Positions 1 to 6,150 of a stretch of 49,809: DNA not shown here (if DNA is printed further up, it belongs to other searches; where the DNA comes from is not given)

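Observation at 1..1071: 98%-identical inverted repeat brackets the 5' RTX/poly-Ala cassette of the giant gene: candidate invertible N-terminal cassette or head-to-head paralogue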

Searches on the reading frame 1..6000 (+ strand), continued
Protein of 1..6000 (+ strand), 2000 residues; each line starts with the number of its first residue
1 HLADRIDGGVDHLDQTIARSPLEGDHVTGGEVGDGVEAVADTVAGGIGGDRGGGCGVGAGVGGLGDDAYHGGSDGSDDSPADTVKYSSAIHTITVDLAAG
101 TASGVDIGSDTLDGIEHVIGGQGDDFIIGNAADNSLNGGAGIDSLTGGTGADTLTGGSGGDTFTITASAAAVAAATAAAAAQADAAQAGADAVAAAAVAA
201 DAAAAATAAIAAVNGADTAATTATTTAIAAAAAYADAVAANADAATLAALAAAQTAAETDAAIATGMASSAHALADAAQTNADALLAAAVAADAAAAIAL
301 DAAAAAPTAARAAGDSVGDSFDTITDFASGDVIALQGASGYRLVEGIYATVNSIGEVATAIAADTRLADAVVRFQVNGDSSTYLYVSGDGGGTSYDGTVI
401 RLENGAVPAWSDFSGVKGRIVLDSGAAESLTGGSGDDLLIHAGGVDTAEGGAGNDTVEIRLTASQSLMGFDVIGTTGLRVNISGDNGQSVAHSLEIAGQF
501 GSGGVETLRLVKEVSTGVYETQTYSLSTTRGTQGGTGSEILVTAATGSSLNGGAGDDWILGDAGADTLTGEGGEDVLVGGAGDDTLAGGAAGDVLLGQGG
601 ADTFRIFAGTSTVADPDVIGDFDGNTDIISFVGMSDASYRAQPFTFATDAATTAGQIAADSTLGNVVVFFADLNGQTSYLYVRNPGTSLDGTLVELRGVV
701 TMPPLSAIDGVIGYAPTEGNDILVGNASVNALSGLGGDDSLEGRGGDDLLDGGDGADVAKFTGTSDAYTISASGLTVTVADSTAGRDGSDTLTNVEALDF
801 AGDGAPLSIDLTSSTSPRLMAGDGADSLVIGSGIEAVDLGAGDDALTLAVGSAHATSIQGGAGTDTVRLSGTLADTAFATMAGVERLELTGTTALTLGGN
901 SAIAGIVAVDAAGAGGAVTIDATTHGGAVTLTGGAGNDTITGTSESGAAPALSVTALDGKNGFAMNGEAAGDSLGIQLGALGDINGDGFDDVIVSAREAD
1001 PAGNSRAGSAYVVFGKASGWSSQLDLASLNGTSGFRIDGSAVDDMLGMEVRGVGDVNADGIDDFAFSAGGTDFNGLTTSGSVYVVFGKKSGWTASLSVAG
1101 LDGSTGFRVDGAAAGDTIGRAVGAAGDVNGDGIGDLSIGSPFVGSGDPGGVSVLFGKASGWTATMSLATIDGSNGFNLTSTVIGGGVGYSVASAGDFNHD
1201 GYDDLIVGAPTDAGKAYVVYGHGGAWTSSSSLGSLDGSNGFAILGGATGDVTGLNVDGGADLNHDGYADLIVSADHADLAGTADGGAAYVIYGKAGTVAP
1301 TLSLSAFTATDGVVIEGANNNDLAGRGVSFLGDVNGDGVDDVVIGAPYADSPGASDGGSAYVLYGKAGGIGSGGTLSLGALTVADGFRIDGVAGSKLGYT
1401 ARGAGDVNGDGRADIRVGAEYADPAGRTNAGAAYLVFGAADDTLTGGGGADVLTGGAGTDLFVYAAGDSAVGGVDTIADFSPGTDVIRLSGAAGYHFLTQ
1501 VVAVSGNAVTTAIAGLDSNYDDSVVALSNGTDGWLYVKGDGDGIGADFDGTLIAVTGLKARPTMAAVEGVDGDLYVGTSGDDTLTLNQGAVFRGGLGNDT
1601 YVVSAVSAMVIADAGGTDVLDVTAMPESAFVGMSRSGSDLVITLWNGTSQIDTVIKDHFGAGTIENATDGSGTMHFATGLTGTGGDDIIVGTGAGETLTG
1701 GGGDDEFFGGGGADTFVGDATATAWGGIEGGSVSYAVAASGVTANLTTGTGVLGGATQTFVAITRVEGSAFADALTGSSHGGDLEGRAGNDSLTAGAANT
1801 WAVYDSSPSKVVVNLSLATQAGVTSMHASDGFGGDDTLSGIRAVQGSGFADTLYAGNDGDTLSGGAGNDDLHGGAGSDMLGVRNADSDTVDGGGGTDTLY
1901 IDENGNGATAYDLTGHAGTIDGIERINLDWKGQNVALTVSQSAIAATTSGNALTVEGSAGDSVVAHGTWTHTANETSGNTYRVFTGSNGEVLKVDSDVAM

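Call 18: find_homologous_proteins(query=window:1072-6000:+, max_evalue=1e-10)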
Query window:1072-6000:+ (1643 aa): 4367 proteins with E <= 1e-10 among 8000 candidates; the best 120 are listed.
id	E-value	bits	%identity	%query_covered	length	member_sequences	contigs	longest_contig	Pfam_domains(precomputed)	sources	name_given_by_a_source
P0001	0.0e+0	1197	35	69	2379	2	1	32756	PF01839.30,PF13517.13,PF00353.26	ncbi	ncbi:MAG: beta strand repeat-containing protein [Gammaproteobacteria bacterium]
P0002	0.0e+0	1154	36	57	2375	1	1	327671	PF01839.30,PF13517.13,PF00353.26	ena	-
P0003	0.0e+0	1024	37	36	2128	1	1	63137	PF01839.30,PF13517.13,PF00353.26,PF26745.1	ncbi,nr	ncbi:MAG: FG-GAP repeat protein, partial [Magnetococcales bacterium]|nr:FG-GAP repeat protein [Magne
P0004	7.4e-295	1000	35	46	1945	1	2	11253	PF01839.30,PF14312.13,PF13517.13,PF00353.26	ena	-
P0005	1.6e-279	949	37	40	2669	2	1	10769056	PF01839.30,PF00353.26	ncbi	ncbi:beta strand repeat-containing protein [Stieleria magnilauensis]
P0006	6.7e-252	857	35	70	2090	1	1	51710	PF01839.30,PF14312.13,PF13517.13,PF14252.12,PF00353.26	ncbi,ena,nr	ncbi:MAG TPA: DUF4347 domain-containing protein [Methylococcaceae bacterium]|nr:DUF4347 domain-conta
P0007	1.4e-237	810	39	32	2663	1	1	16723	PF01839.30,PF13517.13,PF00353.26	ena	-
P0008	7.4e-235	801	39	46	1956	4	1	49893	PF01839.30,PF14312.13,PF13517.13,PF00353.26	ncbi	ncbi:MAG: hypothetical protein AB7P42_12690, partial [Gammaproteobacteria bacterium]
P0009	1.1e-224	767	33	67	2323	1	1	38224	PF01839.30,PF00413.31,PF14312.13,PF08548.18,PF13517.13,PF00353.26,PF21955.1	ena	-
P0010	3.1e-223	762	38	41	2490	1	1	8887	PF01839.30,PF17963.8,PF17892.8,PF13517.13,PF17803.8,PF00353.26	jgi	jgi:VCBS repeat-containing protein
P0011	1.2e-216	741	45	31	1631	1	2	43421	PF01839.30,PF14312.13,PF00028.24,PF00353.26,PF21955.1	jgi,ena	-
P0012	1.5e-209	717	42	30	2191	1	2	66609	PF01839.30,PF14312.13,PF13517.13,PF00353.26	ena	-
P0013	1.3e-203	697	38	36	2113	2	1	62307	PF01839.30,PF00353.26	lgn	-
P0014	1.1e-202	694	47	26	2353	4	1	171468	PF01839.30,PF13517.13,PF00353.26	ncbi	-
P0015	5.0e-201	689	33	55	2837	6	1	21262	PF01839.30,PF00353.26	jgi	-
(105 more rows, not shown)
